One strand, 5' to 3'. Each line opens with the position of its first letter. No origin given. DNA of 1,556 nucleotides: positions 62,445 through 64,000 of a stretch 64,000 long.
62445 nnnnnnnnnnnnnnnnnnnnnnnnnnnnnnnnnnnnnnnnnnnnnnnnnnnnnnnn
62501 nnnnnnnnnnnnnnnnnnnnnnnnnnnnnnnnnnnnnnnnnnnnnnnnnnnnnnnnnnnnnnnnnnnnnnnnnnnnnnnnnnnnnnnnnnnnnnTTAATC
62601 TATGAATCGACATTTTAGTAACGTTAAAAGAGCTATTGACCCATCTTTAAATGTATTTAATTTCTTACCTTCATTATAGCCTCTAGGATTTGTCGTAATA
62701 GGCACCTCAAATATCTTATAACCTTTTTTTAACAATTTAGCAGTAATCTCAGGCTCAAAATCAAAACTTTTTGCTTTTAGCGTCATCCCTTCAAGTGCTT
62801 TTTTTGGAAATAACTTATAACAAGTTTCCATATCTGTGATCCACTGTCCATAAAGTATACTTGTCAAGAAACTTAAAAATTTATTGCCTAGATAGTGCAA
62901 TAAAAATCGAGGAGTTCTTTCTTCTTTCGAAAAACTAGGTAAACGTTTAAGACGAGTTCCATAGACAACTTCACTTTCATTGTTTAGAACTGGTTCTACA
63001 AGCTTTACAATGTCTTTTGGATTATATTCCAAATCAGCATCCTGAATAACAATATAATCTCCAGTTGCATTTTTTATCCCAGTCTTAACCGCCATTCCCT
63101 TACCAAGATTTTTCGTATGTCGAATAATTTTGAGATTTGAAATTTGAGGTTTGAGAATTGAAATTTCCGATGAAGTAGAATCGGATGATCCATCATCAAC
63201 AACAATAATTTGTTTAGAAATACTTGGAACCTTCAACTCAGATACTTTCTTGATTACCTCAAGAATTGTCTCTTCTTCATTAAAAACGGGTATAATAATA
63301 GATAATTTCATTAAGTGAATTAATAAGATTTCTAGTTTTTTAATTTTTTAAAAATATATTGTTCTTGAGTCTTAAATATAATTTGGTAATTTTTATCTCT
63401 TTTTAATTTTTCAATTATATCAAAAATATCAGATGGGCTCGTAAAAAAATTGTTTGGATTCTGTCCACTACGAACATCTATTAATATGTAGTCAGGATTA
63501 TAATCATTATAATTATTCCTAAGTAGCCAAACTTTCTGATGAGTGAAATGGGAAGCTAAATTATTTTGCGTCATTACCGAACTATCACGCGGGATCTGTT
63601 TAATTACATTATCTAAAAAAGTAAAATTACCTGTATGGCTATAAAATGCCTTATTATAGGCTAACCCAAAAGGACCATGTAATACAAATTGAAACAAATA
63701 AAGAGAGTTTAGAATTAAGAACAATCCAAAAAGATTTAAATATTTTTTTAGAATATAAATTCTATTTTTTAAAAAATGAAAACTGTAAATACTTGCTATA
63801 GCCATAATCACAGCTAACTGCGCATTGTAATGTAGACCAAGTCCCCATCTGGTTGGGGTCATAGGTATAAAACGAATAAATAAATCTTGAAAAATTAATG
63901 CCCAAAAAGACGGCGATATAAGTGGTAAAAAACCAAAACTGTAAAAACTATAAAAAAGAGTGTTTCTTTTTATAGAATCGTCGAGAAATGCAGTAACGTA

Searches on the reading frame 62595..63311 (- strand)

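Call 60: search_protein_families(library=pfam, proteins=[window:62595-63311:-], max_evalue=0.0001)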
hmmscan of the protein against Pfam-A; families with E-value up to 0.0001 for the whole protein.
window:62595-63311:- (238 aa): 3 families
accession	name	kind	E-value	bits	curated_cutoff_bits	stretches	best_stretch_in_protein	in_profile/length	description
PF00535.33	Glycos_transf_2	-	5.7e-35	121.2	23.3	1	4-174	1-165/168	Glycosyl transferase family 2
PF10111.15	Glyco_tranf_2_2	-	2.7e-07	30.8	27.3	1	4-97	1-95/276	Glycosyltransferase like family 2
PF13641.12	Glyco_tranf_2_3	-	3.6e-07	30.9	27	1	3-110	3-112/230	Glycosyltransferase like family 2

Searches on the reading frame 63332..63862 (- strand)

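Call 60: search_protein_families(library=pfam, proteins=[window:63332-63862:-], max_evalue=0.0001)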
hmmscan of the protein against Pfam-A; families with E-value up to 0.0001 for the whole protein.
window:63332-63862:- (176 aa): 1 family
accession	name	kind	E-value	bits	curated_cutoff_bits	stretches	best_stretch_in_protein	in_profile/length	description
PF09852.15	DUF2079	-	1.7e-11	44.3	28.2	1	3-165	281-454/459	Predicted membrane protein (DUF2079)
